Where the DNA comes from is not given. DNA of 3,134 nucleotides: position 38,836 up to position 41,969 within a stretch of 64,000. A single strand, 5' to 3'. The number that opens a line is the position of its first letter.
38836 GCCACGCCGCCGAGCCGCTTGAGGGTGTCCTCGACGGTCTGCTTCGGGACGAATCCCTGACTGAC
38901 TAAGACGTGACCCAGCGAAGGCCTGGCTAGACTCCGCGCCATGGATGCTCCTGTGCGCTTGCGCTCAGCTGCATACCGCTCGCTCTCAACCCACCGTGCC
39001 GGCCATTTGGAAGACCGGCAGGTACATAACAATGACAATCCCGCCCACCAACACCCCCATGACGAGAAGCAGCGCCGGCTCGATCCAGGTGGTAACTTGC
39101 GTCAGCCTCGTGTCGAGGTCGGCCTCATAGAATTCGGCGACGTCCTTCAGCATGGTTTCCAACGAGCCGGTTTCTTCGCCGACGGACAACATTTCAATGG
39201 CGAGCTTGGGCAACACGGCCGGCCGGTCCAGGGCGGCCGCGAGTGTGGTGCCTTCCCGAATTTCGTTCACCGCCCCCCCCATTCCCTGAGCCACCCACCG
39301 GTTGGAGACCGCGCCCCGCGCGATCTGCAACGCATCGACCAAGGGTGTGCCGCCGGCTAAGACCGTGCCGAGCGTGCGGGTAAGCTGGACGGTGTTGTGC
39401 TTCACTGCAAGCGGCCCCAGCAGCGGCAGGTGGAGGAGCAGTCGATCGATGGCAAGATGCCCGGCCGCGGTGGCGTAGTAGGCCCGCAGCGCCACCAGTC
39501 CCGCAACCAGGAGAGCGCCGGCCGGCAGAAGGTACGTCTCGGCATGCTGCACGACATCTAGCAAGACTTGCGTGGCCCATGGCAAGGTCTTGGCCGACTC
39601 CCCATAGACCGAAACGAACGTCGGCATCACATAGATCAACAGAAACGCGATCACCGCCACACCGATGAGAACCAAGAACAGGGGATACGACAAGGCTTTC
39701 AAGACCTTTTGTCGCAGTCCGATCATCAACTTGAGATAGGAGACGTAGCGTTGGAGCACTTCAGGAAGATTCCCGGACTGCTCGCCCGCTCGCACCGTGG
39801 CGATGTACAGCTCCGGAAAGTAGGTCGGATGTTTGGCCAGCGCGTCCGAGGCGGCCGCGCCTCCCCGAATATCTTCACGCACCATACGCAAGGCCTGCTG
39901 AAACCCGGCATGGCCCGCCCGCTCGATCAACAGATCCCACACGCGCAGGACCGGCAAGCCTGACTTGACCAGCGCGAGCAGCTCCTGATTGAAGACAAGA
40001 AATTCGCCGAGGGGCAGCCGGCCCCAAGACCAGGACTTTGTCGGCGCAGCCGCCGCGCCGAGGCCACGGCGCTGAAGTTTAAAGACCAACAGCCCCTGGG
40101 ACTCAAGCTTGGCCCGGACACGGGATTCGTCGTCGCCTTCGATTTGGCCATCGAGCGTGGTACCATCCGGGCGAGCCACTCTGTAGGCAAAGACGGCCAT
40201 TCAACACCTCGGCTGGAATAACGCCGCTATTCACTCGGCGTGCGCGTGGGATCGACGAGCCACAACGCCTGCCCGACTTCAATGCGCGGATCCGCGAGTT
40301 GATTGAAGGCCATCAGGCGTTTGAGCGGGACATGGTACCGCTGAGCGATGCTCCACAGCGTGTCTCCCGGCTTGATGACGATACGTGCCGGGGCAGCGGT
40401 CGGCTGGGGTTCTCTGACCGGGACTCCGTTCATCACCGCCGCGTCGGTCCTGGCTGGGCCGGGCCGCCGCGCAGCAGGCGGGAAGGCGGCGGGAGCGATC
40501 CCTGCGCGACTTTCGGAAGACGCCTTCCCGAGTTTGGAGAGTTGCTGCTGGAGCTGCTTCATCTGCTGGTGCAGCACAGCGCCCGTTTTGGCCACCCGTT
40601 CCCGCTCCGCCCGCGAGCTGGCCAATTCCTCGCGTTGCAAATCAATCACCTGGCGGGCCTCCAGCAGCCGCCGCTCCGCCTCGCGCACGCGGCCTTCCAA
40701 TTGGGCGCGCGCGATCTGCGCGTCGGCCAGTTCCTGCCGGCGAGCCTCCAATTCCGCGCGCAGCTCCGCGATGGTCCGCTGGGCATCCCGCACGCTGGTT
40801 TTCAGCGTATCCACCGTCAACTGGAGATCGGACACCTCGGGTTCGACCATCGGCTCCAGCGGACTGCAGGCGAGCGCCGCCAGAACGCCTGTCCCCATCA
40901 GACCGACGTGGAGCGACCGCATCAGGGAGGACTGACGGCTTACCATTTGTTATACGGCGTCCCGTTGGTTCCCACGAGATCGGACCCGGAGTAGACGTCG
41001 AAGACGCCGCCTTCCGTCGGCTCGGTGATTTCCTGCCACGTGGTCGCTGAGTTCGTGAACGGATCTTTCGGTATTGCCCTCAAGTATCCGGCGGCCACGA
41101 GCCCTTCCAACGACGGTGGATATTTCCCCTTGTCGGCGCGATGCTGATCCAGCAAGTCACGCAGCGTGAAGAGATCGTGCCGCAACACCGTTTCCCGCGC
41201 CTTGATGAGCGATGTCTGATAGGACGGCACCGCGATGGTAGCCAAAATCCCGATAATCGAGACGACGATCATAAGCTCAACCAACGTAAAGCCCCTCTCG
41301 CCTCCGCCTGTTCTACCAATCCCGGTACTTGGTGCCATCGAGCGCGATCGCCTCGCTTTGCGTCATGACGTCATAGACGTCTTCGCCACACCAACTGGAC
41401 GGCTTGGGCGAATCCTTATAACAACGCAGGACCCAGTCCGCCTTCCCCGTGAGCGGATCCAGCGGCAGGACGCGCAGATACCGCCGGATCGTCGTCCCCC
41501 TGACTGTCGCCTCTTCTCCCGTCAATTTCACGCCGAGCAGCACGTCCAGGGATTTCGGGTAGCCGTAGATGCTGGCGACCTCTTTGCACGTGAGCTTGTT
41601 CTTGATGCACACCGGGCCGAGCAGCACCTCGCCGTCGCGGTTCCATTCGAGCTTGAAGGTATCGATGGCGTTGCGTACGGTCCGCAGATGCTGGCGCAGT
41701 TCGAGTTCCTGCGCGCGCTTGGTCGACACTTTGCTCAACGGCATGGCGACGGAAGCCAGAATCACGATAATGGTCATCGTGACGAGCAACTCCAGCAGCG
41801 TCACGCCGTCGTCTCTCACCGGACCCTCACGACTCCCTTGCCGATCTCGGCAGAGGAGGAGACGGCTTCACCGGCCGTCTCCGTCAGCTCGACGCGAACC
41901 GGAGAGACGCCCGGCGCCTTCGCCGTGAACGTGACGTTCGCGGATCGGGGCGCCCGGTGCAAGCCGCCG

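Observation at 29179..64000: Candidate undescribed system: a secretin/type-IV-filament machine physically merged with glycan synthesis and glycan-binding proteins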

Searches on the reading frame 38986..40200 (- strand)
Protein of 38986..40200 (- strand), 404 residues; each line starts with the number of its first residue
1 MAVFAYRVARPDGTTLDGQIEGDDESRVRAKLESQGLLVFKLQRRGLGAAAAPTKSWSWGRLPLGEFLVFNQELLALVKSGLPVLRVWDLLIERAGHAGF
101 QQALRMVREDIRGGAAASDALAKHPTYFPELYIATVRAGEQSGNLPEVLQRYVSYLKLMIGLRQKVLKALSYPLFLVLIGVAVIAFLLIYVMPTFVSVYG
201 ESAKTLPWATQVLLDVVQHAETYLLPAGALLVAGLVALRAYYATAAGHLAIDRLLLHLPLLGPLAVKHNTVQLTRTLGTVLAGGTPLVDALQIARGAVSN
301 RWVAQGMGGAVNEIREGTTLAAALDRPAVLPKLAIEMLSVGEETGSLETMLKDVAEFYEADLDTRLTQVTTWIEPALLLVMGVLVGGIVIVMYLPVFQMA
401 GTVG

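Call 4: search_protein_families(library=pfam, proteins=[window:38986-40200:-])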
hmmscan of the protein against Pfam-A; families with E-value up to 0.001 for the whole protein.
window:38986-40200:- (404 aa): 1 family
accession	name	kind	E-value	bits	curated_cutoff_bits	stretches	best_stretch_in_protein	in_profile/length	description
PF00482.28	T2SSF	-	3.1e-57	192.4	25.2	2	274-395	2-125/125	Type II secretion system (T2SS), protein F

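Call 10: search_protein_families(library=ncbifam, proteins=[window:38986-40200:-])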
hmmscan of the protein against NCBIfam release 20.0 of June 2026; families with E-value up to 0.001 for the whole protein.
window:38986-40200:- (404 aa): 6 families
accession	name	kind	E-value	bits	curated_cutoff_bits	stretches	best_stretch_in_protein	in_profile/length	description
TIGR02120.1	GspF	equivalog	3.2e-92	309.8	424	1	4-401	1-399/401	type II secretion system inner membrane protein GspF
NF052607.1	T4PiliAsmPilCThrm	equivalog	3.7e-85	286.5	700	1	1-402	1-403/406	type IV pilus assembly protein PilC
NF052606.1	T4PiliAsmPilCMyx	equivalog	3e-77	260.2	700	1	2-403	20-418/419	type IV pilus assembly protein PilC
NF047826.1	T3SSXpsF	equivalog_domain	1.9e-71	241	650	1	1-404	1-405/405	type II secretion system protein XpsF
NF007861.0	PRK10573.1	equivalog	3.3e-67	227.3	401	1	3-401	6-396/401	protein transport protein HofC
NF041012.2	T4P_ComGB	equivalog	3.4e-39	135.1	240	1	71-399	7-330/332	competence type IV pilus assembly protein ComGB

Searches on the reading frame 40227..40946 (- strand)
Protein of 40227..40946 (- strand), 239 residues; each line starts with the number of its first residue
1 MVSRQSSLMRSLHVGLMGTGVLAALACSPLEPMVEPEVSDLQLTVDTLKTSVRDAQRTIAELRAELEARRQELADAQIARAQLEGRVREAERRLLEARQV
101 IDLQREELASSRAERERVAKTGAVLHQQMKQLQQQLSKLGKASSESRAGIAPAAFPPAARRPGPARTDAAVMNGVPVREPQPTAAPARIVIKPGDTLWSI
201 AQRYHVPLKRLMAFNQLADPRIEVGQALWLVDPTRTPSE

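Call 4: search_protein_families(library=pfam, proteins=[window:40227-40946:-])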
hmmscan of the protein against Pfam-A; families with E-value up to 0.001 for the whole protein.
window:40227-40946:- (239 aa): 5 families
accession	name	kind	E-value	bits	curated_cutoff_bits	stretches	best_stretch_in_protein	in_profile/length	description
PF01476.26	LysM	-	2.5e-15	56.6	20.9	1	190-230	2-42/43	LysM domain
PF05859.17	Mis12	-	3.6e-05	24.1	25.7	1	52-145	107-201/231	Mis12 protein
PF16789.10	YscO-like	-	0.00037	21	27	0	85-138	15-65/161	YscO-like protein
PF00038.26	Filament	-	0.00058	20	40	1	35-110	195-274/313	Intermediate filament protein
PF25785.1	TPR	-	0.00062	20.5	27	0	36-101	7-74/110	Nucleoprotein TPR-like domain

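Call 10: search_protein_families(library=ncbifam, proteins=[window:40227-40946:-])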
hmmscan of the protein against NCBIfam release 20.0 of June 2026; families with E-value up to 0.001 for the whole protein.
window:40227-40946:- (239 aa): 11 families
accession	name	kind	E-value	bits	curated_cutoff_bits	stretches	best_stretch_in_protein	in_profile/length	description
NF041208.1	celldiv_DipM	equivalog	1.3e-07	31.2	740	1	158-229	152-226/419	cell division endopeptidase DipM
TIGR02899.1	spore_safA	subfamily_domain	5.5e-07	29.4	67.85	1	192-221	2-32/44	SafA/ExsA family spore coat assembly protein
TIGR02168.1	SMC_prok_B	equivalog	6.6e-06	24.2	567.35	1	37-145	785-893/1181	chromosome segregation protein SMC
TIGR02907.1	spore_VI_D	equivalog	3.7e-05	23.5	169.85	1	190-229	303-342/344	stage VI sporulation protein D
NF008050.0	PRK10783.1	equivalog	4.2e-05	22.1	508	1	187-231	344-388/457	murein transglycosylase D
TIGR02169.1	SMC_prok_A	equivalog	6e-05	20.9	729.4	1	35-146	681-792/1165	chromosome segregation protein SMC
NF010723.1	PRK14125.1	equivalog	0.0001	22.2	60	1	185-228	31-82/87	cell division suppressor protein YneA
NF010495.0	PRK13914.1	equivalog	0.00014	21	647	1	189-234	202-247/481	invasion associated endopeptidase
NF050804.1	CellDivDipMCaul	equivalog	0.00068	18.5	900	1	106-228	55-176/634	cell division endopeptidase DipM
NF045487.1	ASRP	equivalog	0.0007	18.3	300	1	47-141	352-443/593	archaea-specific SMC-related protein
NF033930.1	pneumo_PspA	exception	0.00091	18.1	850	0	35-156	242-369/659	pneumococcal surface protein A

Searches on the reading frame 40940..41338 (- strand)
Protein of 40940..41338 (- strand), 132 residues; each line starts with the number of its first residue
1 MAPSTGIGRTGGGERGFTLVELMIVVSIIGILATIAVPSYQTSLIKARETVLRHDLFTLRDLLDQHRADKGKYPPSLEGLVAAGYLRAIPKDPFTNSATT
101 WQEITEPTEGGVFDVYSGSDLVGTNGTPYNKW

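Call 4: search_protein_families(library=pfam, proteins=[window:40940-41338:-])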
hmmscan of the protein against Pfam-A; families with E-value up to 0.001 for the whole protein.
window:40940-41338:- (132 aa): 2 families
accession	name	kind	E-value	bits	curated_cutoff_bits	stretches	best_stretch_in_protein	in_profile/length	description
PF07963.17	N_methyl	-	3.6e-08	33.1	21.2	1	14-36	4-26/27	Prokaryotic N-terminal methylation motif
PF08334.16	T2SSG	-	0.0001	22.8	21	0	46-118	8-91/108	Type II secretion system (T2SS), protein G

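Call 10: search_protein_families(library=ncbifam, proteins=[window:40940-41338:-])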
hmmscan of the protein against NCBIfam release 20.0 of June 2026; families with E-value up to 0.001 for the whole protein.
window:40940-41338:- (132 aa): 8 families
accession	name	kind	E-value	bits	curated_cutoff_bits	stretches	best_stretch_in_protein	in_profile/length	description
TIGR01710.1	typeII_sec_gspG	equivalog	1.1e-17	64.3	88.85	1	15-117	1-114/134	type II secretion system major pseudopilin GspG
NF007862.0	PRK10574.1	equivalog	3e-11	43.6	138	1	14-53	4-43/145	prepilin peptidase-dependent pilin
NF041775.1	typeIV_PilA_Myxo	equivalog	9.2e-10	38.9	400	1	12-43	8-39/214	type IV pilin protein PilA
TIGR02532.1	IV_pilin_GFxxxE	domain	8.4e-09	34.9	16.3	1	15-37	2-24/24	prepilin-type N-terminal cleavage/methylation domain-containing protein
TIGR01708.2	typeII_sec_gspH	equivalog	9.7e-08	32.2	80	1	14-43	1-30/169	type II secretion system minor pseudopilin GspH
NF040999.1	pilin_ComGC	equivalog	2.8e-06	27.4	75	1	15-49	2-36/84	competence type IV pilus major pilin ComGC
NF041013.1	T4P_ComGE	equivalog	0.00015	21.8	49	1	15-48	4-37/83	competence type IV pilus minor pilin ComGE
NF007800.0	PRK10506.1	equivalog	0.001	19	158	0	14-68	8-59/163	prepilin peptidase-dependent protein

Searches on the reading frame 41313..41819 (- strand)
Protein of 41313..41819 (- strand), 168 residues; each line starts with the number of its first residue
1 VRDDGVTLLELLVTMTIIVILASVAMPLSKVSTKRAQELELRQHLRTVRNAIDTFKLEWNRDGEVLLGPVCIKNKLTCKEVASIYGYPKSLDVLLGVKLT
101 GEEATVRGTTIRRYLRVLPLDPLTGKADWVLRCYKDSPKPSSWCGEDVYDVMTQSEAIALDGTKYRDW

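Call 4: search_protein_families(library=pfam, proteins=[window:41313-41819:-])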
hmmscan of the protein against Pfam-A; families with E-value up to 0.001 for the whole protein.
window:41313-41819:- (168 aa): 1 family
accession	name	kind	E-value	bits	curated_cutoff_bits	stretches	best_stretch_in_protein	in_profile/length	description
PF07963.17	N_methyl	-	8.4e-06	25.6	21.2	1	3-26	4-27/27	Prokaryotic N-terminal methylation motif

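Call 10: search_protein_families(library=ncbifam, proteins=[window:41313-41819:-])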
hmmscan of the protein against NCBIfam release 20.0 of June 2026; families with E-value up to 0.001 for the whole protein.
window:41313-41819:- (168 aa): 5 families
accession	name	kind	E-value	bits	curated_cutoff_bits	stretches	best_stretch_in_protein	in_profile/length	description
TIGR01710.1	typeII_sec_gspG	equivalog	1.6e-07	31.4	88.85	1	5-59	2-56/134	type II secretion system major pseudopilin GspG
NF007862.0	PRK10574.1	equivalog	3.4e-06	27.2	138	1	2-84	3-85/145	prepilin peptidase-dependent pilin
TIGR02532.1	IV_pilin_GFxxxE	domain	5.7e-06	25.9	16.3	1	5-26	3-24/24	prepilin-type N-terminal cleavage/methylation domain-containing protein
NF041013.1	T4P_ComGE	equivalog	9e-05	22.5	49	1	5-54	5-55/83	competence type IV pilus minor pilin ComGE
NF007800.0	PRK10506.1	equivalog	0.00075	19.4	158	0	3-57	8-59/163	prepilin peptidase-dependent protein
